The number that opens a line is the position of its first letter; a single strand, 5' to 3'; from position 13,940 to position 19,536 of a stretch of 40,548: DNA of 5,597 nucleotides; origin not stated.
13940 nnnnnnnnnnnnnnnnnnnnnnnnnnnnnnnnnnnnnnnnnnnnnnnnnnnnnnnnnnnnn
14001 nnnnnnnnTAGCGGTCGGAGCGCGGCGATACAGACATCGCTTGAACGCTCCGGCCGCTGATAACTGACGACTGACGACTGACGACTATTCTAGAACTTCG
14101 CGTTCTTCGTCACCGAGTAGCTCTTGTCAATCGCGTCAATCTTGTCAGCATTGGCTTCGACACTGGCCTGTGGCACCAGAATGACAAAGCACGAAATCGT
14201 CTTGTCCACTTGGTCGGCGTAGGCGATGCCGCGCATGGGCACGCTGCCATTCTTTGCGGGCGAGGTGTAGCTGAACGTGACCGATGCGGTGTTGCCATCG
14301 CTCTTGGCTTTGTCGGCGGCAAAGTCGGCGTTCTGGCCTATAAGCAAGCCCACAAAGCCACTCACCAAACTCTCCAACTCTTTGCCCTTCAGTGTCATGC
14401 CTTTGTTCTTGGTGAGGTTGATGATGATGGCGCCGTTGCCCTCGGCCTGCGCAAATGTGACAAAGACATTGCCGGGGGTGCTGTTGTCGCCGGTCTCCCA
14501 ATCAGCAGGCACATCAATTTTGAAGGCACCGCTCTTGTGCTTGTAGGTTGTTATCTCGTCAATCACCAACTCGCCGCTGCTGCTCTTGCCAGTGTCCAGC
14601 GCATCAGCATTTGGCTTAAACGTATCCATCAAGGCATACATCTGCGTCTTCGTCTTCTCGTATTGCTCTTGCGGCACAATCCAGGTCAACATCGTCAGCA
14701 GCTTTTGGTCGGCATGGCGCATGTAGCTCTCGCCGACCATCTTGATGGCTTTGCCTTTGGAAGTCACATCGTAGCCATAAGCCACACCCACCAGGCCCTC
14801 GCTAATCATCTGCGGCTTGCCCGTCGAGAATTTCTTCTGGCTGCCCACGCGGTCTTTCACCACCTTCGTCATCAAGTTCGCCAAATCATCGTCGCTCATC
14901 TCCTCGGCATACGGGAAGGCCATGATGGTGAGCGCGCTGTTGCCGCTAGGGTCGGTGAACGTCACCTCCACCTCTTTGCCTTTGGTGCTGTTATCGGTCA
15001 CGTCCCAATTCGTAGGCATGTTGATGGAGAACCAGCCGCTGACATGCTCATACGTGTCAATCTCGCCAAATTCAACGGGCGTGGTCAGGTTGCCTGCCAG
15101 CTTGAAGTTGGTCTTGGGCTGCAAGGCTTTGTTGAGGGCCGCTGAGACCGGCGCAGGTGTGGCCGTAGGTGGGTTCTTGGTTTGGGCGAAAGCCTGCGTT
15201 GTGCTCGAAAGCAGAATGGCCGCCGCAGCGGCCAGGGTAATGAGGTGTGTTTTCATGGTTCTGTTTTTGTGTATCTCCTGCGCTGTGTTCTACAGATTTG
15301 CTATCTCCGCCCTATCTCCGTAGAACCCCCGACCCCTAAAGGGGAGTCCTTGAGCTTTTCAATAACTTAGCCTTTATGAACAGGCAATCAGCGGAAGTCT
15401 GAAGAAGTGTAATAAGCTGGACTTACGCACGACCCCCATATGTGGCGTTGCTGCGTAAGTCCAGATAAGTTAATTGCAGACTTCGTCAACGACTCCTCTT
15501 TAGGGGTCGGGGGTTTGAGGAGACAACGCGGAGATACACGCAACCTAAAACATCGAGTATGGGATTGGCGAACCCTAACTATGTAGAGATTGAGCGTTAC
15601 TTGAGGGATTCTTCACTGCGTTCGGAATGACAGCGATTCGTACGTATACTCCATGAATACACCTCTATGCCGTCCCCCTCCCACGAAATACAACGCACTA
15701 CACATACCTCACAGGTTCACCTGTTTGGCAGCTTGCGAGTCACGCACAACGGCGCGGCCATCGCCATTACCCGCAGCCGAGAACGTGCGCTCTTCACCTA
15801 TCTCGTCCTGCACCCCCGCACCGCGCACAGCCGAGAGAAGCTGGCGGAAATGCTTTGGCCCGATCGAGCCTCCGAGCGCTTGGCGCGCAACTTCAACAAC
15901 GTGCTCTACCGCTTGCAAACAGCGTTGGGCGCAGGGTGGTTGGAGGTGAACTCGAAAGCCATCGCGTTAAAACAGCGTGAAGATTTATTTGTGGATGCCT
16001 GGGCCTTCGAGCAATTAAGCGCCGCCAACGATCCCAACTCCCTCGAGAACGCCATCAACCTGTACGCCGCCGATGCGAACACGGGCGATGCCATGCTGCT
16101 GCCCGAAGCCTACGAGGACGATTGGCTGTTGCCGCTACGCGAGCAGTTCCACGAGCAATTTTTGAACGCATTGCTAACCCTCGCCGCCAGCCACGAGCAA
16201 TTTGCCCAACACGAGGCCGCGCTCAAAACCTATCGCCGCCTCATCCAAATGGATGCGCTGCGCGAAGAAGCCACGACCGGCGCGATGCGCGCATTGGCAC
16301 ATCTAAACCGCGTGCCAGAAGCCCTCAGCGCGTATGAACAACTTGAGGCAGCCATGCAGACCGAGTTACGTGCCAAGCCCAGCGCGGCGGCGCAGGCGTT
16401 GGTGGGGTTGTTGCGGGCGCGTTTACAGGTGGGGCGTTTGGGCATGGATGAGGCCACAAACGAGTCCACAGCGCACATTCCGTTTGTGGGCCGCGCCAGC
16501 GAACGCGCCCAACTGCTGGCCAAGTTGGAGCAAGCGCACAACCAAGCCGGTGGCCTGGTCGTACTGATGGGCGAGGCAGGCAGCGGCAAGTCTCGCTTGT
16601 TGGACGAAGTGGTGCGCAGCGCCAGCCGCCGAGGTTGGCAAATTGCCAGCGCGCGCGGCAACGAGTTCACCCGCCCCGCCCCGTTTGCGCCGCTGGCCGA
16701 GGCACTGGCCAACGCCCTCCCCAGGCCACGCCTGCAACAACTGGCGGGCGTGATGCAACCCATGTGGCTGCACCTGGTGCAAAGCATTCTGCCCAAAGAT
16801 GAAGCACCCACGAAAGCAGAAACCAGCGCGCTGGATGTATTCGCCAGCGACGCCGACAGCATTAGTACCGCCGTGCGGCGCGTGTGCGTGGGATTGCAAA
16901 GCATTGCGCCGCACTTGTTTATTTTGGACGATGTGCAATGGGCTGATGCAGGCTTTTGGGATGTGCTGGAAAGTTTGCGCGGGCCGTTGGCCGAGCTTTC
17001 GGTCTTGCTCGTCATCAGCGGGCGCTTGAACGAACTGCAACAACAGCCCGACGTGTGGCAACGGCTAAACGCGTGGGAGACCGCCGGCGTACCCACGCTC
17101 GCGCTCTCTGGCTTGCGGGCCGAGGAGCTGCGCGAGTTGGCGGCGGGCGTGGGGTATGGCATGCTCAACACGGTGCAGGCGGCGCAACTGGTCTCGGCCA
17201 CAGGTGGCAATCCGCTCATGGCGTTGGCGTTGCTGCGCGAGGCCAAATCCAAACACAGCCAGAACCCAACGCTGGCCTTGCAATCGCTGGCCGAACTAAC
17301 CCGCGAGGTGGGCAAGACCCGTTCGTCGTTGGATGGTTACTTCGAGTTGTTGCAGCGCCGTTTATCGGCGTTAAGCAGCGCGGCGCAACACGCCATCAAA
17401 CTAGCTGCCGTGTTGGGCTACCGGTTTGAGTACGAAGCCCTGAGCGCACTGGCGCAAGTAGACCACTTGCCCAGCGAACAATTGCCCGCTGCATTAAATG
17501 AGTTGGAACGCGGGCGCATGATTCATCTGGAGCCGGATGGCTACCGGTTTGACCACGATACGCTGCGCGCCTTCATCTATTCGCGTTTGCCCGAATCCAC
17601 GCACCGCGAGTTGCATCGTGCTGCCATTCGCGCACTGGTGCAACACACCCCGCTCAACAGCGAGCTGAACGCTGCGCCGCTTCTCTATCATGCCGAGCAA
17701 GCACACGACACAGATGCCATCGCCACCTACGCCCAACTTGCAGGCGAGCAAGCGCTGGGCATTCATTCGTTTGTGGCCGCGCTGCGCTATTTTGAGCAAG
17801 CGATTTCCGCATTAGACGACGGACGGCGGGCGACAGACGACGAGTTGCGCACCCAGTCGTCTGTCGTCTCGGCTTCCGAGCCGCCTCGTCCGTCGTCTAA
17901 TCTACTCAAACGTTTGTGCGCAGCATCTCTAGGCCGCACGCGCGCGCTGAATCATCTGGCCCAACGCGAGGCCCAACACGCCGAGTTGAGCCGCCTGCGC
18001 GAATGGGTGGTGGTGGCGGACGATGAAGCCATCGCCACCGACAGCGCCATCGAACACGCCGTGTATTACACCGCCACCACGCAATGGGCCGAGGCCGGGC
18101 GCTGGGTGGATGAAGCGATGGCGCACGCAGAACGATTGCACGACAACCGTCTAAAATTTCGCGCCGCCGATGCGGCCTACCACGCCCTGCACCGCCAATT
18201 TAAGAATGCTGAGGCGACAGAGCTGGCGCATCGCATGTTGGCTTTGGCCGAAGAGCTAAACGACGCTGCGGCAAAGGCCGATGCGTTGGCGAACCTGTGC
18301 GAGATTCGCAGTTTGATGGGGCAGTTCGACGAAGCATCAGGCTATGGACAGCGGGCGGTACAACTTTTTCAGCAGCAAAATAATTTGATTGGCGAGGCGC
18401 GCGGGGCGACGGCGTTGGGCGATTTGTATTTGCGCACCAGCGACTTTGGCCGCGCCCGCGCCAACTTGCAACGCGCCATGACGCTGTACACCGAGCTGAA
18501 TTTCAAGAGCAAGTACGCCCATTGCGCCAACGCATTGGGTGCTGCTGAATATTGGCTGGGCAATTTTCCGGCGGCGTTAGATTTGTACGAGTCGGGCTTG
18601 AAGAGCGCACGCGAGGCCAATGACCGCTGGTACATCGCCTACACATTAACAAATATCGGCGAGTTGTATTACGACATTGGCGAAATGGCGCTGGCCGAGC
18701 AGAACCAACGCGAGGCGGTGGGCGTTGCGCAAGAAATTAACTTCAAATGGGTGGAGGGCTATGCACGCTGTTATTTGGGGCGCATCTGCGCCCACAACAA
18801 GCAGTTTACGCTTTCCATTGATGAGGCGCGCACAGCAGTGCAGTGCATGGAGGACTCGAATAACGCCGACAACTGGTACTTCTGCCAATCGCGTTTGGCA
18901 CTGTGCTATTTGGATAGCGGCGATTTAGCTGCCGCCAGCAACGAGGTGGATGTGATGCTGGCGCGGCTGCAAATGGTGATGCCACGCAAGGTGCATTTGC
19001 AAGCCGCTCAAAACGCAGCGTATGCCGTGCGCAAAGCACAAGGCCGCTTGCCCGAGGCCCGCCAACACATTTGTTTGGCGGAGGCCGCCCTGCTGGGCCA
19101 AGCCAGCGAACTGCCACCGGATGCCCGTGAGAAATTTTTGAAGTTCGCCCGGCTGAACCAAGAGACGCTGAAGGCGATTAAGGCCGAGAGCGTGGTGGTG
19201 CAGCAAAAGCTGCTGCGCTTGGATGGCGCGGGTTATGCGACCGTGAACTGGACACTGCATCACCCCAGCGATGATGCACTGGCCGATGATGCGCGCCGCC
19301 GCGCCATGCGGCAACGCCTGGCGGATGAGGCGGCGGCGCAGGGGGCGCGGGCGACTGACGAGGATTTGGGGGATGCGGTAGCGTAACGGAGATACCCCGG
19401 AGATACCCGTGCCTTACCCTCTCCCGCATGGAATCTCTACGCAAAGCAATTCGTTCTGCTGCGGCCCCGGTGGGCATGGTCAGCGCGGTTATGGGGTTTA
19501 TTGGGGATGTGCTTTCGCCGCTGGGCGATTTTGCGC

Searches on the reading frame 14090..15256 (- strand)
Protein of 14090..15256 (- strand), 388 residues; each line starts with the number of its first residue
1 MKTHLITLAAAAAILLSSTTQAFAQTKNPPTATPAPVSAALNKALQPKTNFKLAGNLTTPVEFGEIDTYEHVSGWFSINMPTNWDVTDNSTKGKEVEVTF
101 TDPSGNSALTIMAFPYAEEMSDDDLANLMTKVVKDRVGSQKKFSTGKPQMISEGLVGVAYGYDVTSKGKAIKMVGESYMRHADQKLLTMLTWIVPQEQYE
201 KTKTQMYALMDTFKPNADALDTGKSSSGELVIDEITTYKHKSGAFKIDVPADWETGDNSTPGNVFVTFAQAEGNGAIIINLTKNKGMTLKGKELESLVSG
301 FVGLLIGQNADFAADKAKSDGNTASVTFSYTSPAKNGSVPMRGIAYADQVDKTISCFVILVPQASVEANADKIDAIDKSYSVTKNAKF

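Call 55: search_protein_families(library=pfam, proteins=[window:14090-15256:-], max_evalue=0.001)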
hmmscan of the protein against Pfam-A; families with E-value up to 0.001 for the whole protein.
window:14090-15256:- (388 aa): 2 families
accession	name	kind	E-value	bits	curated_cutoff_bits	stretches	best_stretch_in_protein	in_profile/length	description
PF18933.6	PsbP_2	-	4.9e-07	30.4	27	1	233-382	42-184/184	PsbP-like protein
PF01789.22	PsbP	-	0.00052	20.5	23.5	0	235-290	3-60/155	PsbP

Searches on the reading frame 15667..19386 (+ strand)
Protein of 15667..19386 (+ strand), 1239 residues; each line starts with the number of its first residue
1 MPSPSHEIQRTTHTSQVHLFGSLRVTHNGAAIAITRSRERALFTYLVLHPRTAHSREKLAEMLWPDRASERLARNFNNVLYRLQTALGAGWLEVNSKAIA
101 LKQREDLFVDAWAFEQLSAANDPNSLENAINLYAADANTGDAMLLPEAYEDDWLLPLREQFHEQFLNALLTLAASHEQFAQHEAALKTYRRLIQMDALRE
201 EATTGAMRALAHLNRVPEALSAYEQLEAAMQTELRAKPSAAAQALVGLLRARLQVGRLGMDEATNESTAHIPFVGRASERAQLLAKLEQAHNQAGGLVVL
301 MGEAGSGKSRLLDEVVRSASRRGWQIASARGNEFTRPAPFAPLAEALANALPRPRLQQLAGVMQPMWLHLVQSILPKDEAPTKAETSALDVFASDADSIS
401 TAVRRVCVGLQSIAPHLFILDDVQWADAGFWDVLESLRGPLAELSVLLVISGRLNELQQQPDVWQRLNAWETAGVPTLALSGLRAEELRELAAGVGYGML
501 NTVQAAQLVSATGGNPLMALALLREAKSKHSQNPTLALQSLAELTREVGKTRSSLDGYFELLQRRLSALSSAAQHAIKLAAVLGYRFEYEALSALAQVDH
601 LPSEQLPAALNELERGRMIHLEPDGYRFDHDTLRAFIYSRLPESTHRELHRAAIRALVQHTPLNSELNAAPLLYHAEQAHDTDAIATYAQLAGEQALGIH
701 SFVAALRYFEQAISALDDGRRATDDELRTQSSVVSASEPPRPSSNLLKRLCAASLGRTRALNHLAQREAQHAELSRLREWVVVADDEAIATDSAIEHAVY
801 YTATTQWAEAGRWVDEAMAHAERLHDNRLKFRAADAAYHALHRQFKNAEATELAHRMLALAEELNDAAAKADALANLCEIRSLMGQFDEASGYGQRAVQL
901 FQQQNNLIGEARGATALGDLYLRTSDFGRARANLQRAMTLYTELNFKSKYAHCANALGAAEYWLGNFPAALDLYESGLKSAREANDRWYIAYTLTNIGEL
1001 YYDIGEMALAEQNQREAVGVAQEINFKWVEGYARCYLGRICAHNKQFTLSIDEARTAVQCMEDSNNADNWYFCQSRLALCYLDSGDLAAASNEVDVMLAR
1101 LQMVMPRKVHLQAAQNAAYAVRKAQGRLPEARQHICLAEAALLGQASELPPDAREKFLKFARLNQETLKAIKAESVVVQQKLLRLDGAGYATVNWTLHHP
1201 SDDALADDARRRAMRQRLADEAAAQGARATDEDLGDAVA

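Call 55: search_protein_families(library=pfam, proteins=[window:15667-19386:+], max_evalue=0.001)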
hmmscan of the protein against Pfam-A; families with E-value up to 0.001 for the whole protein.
window:15667-19386:+ (1239 aa): 7 families
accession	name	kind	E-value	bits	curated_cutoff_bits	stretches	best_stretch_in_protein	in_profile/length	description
PF13191.12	AAA_16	-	2.5e-23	83.9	32.6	1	272-446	1-164/167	AAA ATPase domain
PF13424.12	TPR_12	-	8.9e-13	48.7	30.1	2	872-942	4-76/77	Tetratricopeptide repeat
PF03704.23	BTAD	-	8.2e-12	46.1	22.1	1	109-245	1-141/146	Bacterial transcriptional activator domain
PF13401.12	AAA_22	-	1.6e-06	28.9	27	1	294-455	4-127/130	AAA domain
PF00515.34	TPR_1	-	0.00012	22.1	27.8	0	956-979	6-29/34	Tetratricopeptide repeat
PF10923.14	BrxC_BrxD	-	0.0005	19.6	22.2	0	274-329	28-83/414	BREX system ATP-binding protein BrxC/D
PF25199.1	nSTAND_NTPase5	-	0.00063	20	34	0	275-338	20-85/145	Novel STAND NTPase 5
